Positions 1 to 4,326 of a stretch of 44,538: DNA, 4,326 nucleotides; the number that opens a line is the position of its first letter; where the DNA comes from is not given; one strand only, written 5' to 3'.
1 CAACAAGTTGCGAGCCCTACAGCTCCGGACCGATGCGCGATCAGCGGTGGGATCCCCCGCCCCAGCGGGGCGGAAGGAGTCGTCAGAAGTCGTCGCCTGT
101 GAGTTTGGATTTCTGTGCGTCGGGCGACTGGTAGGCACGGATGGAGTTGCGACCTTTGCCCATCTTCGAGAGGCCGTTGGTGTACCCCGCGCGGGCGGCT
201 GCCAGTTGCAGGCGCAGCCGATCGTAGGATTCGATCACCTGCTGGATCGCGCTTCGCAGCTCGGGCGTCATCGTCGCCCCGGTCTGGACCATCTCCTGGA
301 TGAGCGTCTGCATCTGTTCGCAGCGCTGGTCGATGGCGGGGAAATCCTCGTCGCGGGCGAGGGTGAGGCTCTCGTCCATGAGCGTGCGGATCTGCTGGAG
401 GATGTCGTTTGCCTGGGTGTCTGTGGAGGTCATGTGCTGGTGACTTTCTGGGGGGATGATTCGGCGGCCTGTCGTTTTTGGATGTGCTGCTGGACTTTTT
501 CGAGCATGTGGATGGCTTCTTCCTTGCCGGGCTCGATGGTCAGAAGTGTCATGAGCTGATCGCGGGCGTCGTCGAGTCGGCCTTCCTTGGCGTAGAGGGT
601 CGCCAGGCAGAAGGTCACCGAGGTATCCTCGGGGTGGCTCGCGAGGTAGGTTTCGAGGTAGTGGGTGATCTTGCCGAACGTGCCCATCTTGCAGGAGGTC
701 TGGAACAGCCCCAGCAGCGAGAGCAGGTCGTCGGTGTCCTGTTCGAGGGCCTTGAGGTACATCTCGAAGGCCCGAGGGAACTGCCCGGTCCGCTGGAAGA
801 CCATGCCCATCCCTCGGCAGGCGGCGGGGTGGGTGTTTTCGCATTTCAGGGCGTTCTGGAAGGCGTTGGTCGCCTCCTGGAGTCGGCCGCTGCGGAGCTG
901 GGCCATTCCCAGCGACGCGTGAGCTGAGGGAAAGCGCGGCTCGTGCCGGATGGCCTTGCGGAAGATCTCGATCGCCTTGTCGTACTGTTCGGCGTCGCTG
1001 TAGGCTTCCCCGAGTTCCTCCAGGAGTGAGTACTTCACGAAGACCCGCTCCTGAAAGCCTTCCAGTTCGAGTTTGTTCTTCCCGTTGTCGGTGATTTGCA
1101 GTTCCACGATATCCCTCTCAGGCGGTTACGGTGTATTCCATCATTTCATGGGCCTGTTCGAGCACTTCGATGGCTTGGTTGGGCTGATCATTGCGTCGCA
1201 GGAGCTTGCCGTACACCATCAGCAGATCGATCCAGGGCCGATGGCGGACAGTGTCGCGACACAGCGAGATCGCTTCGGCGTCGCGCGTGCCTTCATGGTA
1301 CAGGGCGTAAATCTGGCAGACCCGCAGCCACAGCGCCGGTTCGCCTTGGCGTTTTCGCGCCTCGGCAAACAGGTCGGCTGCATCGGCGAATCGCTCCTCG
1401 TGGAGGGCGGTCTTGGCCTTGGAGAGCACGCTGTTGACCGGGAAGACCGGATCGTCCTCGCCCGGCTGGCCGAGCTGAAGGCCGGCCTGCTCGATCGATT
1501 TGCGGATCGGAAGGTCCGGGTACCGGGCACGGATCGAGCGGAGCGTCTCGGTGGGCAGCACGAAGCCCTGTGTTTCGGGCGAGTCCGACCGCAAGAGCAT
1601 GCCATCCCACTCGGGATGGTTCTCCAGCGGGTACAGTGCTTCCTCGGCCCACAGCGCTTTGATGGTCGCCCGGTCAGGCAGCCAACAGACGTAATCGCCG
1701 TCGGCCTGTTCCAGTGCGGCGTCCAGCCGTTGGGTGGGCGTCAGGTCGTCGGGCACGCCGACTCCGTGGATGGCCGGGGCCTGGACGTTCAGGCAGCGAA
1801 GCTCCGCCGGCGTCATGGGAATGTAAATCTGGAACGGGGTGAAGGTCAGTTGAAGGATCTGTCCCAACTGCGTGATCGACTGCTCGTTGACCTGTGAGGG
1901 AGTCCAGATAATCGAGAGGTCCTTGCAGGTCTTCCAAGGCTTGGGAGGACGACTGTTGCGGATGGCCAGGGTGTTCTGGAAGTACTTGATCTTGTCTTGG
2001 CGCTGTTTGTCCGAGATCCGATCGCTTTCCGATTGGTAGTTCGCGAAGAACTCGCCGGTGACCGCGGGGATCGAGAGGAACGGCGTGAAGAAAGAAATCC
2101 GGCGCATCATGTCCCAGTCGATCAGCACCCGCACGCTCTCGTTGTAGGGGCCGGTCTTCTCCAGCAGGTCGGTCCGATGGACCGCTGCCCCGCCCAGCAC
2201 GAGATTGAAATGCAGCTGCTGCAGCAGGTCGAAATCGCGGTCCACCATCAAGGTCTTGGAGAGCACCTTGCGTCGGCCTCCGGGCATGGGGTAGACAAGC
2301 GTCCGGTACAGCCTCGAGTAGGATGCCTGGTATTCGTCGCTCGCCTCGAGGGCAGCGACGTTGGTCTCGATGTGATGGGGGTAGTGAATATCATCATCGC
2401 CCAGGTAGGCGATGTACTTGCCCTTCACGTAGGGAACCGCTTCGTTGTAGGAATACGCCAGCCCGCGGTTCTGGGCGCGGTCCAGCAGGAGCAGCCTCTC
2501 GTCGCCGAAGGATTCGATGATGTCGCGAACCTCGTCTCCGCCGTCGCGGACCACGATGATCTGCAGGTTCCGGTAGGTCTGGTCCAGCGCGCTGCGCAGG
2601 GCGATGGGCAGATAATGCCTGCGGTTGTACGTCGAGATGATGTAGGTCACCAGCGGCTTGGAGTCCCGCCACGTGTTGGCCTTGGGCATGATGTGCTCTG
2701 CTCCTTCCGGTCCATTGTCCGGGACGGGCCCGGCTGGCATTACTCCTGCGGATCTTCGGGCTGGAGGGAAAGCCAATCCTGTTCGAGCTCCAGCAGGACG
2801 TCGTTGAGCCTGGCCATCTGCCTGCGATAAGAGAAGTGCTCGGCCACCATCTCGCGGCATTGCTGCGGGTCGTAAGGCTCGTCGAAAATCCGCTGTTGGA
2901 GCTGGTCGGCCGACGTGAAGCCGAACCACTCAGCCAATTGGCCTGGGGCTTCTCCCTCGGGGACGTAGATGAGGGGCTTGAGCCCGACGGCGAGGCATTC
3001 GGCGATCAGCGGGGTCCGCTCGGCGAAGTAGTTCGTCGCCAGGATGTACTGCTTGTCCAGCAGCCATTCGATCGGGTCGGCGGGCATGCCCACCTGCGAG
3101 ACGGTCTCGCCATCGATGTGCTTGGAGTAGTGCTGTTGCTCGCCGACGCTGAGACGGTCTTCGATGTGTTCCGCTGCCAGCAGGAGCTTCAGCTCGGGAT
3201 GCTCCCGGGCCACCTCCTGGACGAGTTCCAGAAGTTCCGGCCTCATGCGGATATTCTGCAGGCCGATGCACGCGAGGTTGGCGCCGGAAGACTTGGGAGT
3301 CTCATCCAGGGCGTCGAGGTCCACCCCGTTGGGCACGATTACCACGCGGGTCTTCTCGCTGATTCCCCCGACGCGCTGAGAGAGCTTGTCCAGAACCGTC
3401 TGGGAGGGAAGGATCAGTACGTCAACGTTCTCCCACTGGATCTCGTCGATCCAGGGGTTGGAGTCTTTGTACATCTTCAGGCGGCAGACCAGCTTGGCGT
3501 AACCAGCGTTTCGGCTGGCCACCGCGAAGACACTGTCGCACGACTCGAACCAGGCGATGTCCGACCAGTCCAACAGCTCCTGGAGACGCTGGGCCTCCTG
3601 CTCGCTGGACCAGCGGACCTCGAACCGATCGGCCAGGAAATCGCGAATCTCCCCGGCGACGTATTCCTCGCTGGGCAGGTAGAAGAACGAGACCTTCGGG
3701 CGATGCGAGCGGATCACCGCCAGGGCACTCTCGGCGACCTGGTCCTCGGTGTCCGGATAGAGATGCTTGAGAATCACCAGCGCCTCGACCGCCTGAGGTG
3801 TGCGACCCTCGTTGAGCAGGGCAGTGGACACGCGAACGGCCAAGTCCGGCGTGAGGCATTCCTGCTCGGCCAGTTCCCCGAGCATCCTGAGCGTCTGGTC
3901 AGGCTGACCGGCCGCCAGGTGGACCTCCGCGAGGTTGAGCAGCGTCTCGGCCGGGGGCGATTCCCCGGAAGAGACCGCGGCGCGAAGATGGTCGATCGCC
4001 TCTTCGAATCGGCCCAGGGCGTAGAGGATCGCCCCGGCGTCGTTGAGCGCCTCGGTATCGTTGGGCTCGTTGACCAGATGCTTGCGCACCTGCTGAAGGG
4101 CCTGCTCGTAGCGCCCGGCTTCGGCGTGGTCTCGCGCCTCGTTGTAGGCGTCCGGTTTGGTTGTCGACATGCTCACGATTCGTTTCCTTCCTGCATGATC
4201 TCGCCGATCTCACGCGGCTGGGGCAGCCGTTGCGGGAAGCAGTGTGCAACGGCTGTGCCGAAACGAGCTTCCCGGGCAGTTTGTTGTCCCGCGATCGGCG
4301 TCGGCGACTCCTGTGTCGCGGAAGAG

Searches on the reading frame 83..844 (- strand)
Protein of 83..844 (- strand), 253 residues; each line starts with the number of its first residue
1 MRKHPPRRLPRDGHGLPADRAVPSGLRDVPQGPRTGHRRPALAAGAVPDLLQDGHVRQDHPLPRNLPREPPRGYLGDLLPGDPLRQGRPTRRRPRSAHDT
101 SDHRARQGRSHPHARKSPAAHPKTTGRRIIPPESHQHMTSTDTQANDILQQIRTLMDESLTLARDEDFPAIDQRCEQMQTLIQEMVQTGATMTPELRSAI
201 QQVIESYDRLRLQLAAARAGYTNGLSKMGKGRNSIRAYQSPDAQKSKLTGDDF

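Call 13: search_protein_families(library=pfam, max_evalue=0.01, proteins=[window:83-844:-])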
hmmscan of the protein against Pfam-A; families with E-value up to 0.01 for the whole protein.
window:83-844:- (253 aa): 1 family
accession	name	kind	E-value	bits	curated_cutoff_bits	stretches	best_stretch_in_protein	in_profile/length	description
PF05400.18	FliT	-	0.00032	21.9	29.5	1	162-238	4-85/85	Flagellar protein FliT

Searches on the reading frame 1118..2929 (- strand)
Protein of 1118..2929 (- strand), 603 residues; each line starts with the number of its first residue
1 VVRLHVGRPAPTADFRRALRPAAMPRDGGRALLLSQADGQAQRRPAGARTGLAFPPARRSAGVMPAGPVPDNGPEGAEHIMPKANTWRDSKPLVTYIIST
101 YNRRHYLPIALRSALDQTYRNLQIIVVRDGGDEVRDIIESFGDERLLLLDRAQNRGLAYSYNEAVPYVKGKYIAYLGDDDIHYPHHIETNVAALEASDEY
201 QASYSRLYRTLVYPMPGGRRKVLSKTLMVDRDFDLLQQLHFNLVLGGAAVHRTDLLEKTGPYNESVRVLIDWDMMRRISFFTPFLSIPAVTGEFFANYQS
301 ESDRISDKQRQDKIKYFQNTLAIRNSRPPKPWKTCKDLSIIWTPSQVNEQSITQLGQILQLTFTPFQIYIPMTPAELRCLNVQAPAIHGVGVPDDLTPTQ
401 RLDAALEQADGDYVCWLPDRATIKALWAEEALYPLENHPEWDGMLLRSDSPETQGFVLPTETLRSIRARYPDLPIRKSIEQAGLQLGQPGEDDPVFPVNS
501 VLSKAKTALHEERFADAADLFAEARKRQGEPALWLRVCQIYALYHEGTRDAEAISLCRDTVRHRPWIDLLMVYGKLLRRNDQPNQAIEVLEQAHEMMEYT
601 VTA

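Call 13: search_protein_families(library=pfam, max_evalue=0.01, proteins=[window:1118-2929:-])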
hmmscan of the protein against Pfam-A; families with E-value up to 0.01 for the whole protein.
window:1118-2929:- (603 aa): 3 families
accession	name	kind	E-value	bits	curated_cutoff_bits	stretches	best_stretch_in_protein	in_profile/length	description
PF00535.33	Glycos_transf_2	-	3.5e-25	89.3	23.3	1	97-209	3-118/168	Glycosyl transferase family 2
PF13428.12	TPR_14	-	9.8e-05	23.1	23.5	0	568-595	2-29/44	Tetratricopeptide repeat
PF13641.12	Glyco_tranf_2_3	-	0.00012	22.7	27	1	94-196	3-112/230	Glycosyltransferase like family 2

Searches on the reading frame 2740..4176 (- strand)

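Call 13: search_protein_families(library=pfam, max_evalue=0.01, proteins=[window:2740-4176:-])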
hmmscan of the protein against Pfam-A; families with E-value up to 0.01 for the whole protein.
window:2740-4176:- (478 aa): 16 families
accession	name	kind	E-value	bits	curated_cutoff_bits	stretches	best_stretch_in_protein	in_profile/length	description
PF13432.12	TPR_16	-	9.4e-11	42.4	32.7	1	11-74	1-62/65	Tetratricopeptide repeat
PF07719.23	TPR_2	-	4.4e-09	36.2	27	1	42-68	2-28/34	Tetratricopeptide repeat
PF07721.20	TPR_4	-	4.5e-08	33.4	27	0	77-99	2-24/26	Tetratricopeptide repeat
PF13428.12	TPR_14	-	1.1e-07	32.3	23.5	0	42-71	2-31/44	Tetratricopeptide repeat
PF00515.34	TPR_1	-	4e-07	30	27.8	1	42-68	2-28/34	Tetratricopeptide repeat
PF12895.13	ANAPC3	-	5.8e-07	30.1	27.2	1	7-66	23-81/82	Anaphase-promoting complex, cyclosome, subunit 3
PF14559.12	TPR_19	-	6.4e-07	30.1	25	1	18-70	2-54/68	Tetratricopeptide repeat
PF13424.12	TPR_12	-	1.4e-06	28.9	30.1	1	11-68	13-72/77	Tetratricopeptide repeat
PF13371.12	TPR_9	-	2.4e-06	27.9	35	1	17-74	5-62/73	Tetratricopeptide repeat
PF13174.12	TPR_6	-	1.8e-05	25.5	26.3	0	77-105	1-29/33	Tetratricopeptide repeat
PF13374.12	TPR_10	-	0.00013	22.3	27.5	0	43-69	4-30/42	Tetratricopeptide repeat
PF13431.12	TPR_17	-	0.00027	21.4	24.4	0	36-61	8-33/34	Tetratricopeptide repeat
PF13439.12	Glyco_transf_4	-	0.00087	19.8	28.5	1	242-288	125-169/170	Glycosyltransferase Family 4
PF13414.12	TPR_11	-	0.001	19.1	26.8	0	48-68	1-21/42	TPR repeat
PF14561.12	TPR_20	-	0.0016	19.2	25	0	25-68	6-49/90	Tetratricopeptide repeat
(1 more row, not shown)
